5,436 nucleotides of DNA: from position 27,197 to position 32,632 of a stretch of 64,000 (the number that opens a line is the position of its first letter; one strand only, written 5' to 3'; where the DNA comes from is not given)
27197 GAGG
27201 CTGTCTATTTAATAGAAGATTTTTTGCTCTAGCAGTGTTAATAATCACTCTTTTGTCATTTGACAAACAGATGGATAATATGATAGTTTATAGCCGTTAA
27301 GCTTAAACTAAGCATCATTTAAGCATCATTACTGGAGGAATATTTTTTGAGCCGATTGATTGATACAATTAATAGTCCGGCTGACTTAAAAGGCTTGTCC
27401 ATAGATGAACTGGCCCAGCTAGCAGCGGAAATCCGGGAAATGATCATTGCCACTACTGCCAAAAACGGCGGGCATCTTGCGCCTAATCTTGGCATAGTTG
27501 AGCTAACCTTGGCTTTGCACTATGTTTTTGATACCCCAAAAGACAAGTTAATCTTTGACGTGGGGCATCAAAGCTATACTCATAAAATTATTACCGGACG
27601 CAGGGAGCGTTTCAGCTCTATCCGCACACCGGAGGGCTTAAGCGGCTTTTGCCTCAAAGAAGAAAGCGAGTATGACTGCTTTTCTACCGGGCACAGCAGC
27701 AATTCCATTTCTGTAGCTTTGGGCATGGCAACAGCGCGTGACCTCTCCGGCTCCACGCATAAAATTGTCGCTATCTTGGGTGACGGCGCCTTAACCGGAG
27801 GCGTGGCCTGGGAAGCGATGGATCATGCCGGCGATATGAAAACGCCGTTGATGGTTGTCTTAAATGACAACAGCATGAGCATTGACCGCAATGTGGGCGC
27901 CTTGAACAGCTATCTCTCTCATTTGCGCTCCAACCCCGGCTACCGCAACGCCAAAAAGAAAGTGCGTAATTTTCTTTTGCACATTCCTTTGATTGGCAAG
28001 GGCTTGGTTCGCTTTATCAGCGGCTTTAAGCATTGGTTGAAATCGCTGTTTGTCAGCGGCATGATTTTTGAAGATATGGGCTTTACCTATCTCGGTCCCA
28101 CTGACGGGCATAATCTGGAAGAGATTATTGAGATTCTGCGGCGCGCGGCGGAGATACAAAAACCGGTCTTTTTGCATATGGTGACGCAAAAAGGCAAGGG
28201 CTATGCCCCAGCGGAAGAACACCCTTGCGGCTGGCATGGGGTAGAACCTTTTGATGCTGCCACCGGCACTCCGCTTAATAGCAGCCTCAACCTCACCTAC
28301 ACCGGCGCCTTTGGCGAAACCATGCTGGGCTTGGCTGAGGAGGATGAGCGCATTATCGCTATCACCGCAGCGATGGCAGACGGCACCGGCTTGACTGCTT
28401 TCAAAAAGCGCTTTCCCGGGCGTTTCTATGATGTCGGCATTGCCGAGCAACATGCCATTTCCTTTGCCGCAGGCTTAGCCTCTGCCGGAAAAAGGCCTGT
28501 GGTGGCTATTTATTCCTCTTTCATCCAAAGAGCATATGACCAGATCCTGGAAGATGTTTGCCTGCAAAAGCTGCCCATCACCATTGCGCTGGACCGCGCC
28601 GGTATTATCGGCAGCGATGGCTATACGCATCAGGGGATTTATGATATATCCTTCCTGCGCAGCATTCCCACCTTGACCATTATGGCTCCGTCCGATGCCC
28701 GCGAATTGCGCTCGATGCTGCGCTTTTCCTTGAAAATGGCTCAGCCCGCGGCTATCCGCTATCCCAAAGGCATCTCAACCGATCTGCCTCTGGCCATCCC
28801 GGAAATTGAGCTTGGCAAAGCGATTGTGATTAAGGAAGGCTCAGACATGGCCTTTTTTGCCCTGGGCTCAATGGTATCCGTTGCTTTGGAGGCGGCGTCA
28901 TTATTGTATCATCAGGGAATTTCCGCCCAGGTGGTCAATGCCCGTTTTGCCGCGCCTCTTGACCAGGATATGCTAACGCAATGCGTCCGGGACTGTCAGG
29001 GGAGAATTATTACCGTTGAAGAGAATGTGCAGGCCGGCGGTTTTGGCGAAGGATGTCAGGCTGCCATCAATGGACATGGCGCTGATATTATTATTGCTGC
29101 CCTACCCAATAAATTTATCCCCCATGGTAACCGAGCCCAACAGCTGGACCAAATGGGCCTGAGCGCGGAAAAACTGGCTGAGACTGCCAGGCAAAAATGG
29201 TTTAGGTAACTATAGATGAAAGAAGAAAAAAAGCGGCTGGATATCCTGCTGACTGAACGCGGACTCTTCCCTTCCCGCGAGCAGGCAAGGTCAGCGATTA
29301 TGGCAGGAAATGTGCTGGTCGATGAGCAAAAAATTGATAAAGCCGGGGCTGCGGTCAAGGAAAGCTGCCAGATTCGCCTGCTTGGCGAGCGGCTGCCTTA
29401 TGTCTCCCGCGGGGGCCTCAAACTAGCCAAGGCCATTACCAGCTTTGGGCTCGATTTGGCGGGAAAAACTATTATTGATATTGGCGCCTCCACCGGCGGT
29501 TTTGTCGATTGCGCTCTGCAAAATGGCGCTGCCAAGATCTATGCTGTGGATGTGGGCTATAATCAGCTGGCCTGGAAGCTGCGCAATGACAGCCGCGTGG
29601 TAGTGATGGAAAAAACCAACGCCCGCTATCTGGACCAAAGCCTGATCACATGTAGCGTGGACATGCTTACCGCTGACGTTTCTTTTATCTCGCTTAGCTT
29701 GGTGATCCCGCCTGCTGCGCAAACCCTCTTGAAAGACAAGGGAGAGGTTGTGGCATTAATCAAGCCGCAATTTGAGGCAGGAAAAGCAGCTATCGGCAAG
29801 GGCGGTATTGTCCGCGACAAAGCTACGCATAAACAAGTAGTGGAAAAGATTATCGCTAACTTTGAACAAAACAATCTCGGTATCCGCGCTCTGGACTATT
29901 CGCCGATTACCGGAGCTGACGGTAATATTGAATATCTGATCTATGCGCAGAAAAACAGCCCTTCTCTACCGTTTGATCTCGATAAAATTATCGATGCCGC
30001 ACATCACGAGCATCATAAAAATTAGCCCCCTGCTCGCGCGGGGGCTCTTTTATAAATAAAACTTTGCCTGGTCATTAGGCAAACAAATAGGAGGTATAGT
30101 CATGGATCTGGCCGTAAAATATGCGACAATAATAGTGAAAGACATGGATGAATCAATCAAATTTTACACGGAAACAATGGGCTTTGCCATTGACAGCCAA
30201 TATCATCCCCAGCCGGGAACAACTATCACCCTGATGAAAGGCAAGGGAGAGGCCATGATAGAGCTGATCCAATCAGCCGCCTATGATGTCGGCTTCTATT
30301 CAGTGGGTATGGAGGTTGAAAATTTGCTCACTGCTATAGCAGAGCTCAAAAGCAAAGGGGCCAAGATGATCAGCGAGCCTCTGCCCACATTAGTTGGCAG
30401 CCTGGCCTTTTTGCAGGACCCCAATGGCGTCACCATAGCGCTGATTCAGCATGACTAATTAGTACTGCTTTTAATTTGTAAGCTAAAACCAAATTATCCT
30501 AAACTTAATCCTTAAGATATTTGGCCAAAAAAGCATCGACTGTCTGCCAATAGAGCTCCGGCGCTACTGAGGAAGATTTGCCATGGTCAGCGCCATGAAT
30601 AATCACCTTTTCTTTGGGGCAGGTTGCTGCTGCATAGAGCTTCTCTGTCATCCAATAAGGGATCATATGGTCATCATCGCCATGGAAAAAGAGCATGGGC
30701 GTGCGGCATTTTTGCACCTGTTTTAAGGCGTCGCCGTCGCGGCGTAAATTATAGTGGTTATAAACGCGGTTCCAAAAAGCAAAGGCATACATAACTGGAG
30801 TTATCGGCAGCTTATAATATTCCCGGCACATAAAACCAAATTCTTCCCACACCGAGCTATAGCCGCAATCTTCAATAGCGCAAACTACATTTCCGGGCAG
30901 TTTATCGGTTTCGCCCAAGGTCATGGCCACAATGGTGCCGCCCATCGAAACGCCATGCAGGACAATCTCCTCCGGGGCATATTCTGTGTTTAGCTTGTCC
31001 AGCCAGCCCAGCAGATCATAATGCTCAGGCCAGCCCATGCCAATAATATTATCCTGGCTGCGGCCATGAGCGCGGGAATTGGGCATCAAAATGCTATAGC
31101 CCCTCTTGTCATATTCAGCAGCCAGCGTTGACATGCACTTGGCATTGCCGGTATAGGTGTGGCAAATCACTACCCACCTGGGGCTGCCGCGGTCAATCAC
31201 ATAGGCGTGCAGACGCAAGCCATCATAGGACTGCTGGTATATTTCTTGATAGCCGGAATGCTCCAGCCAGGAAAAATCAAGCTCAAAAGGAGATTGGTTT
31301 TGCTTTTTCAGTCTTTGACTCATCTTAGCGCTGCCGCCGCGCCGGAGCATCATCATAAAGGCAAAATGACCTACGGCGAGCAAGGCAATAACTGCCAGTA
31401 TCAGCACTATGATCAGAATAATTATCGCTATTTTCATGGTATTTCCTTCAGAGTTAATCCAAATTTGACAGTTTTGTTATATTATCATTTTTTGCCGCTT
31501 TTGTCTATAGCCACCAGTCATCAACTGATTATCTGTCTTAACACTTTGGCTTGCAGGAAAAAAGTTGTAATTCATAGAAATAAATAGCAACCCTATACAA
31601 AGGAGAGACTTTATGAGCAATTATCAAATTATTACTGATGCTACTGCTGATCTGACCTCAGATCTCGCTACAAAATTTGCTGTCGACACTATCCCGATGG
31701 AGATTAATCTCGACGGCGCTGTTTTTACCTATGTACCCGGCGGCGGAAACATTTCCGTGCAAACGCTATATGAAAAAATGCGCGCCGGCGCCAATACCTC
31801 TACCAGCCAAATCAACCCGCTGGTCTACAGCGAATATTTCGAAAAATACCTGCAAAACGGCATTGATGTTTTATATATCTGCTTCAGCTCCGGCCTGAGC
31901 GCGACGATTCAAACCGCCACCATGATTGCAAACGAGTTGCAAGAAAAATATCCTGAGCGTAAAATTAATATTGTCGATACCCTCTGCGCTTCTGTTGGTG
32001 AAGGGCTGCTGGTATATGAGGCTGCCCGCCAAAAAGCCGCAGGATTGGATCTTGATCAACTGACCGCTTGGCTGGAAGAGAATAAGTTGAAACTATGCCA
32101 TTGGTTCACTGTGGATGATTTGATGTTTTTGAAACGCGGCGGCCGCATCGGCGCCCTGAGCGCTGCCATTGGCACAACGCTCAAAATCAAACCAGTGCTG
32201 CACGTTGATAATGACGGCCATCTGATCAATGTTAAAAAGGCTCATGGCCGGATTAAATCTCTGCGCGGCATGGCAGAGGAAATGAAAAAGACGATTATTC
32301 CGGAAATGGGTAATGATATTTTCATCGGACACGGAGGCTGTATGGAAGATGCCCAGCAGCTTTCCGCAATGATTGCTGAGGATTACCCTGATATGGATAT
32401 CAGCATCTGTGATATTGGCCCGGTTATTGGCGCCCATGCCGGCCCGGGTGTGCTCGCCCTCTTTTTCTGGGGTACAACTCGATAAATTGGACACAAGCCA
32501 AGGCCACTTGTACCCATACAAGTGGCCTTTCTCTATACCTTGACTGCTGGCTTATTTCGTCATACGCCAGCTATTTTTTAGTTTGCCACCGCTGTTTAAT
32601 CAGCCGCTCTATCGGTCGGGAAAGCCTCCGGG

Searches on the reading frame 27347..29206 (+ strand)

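Call 52: search_protein_families(library=pfam, proteins=[window:27347-29206:+], max_evalue=0.00001)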
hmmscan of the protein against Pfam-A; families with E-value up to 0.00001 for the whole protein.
window:27347-29206:+ (620 aa): 4 families
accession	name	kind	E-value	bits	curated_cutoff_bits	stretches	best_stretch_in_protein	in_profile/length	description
PF13292.11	DXP_synthase_N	-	1.3e-116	389.1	21.2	1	6-280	2-274/274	1-deoxy-D-xylulose-5-phosphate synthase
PF02779.29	Transket_pyr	-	6.4e-45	153.4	27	1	316-475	3-170/174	Transketolase, pyrimidine binding domain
PF02780.25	Transketolase_C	-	7.5e-25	87.7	25.9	1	490-609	1-123/124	Transketolase, C-terminal domain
PF00456.26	Transketolase_N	-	3.1e-07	30.1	22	0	134-184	141-192/334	Transketolase, thiamine diphosphate binding domain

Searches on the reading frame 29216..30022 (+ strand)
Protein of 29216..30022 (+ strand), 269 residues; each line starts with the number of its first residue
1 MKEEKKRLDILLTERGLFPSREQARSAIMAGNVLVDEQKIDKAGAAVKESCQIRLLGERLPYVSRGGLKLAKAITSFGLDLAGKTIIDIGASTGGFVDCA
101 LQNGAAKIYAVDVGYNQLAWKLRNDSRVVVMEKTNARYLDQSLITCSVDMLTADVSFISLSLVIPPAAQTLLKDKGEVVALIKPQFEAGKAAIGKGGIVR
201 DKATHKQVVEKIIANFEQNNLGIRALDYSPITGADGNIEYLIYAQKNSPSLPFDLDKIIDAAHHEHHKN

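Call 52: search_protein_families(library=pfam, proteins=[window:29216-30022:+], max_evalue=0.00001)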
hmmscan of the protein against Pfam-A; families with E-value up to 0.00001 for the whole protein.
window:29216-30022:+ (269 aa): 2 families
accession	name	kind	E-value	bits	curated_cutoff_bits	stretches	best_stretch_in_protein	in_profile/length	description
PF01728.25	FtsJ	-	1.2e-45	156.1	24.1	1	62-245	1-180/181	FtsJ-like methyltransferase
PF01479.30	S4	-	6.4e-10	39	22.8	1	7-49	2-44/48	S4 domain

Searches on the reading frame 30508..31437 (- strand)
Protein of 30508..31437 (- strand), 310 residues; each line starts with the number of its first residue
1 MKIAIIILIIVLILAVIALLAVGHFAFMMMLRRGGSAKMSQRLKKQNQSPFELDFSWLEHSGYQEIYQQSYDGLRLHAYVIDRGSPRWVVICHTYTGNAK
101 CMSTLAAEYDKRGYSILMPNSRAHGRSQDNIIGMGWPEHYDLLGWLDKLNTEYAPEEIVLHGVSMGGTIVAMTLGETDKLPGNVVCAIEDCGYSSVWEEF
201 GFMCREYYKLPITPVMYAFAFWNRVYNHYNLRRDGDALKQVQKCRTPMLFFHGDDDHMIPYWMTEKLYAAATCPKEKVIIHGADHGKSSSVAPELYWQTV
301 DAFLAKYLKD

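Call 52: search_protein_families(library=pfam, proteins=[window:30508-31437:-], max_evalue=0.00001)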
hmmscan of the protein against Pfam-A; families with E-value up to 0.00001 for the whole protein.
window:30508-31437:- (310 aa): 5 families
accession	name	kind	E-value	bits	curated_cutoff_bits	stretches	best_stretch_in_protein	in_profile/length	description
PF12146.15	Hydrolase_4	-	7.8e-15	55.3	27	1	88-179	6-99/239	Serine aminopeptidase, S33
PF00561.26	Abhydrolase_1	-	1.1e-13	51.9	25.8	1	88-185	2-95/245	alpha/beta hydrolase fold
PF00326.27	Peptidase_S9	-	1.8e-08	34.6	22.6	1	140-309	46-211/213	Prolyl oligopeptidase family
PF12697.13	Abhydrolase_6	-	1.8e-06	29.2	26.3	0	89-288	1-205/217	Alpha/beta hydrolase family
PF02129.25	Peptidase_S15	-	8.5e-06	26.1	23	0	232-286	209-261/262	X-Pro dipeptidyl-peptidase (S15 family)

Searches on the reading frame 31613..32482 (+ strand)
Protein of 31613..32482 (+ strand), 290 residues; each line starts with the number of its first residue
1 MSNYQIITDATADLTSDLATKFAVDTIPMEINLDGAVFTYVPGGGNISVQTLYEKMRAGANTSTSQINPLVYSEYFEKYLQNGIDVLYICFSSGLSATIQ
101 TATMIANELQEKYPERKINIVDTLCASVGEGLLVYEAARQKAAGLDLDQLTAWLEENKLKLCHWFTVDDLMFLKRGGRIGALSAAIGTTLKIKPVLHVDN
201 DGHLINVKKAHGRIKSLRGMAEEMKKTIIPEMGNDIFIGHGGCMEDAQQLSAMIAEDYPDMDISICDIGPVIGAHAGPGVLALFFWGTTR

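Call 52: search_protein_families(library=pfam, proteins=[window:31613-32482:+], max_evalue=0.00001)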
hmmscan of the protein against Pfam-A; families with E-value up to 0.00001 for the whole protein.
window:31613-32482:+ (290 aa): 1 family
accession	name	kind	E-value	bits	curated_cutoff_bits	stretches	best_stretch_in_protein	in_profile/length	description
PF02645.21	DegV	-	5.8e-76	255.9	27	1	5-285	3-277/280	Uncharacterised protein, DegV family COG1307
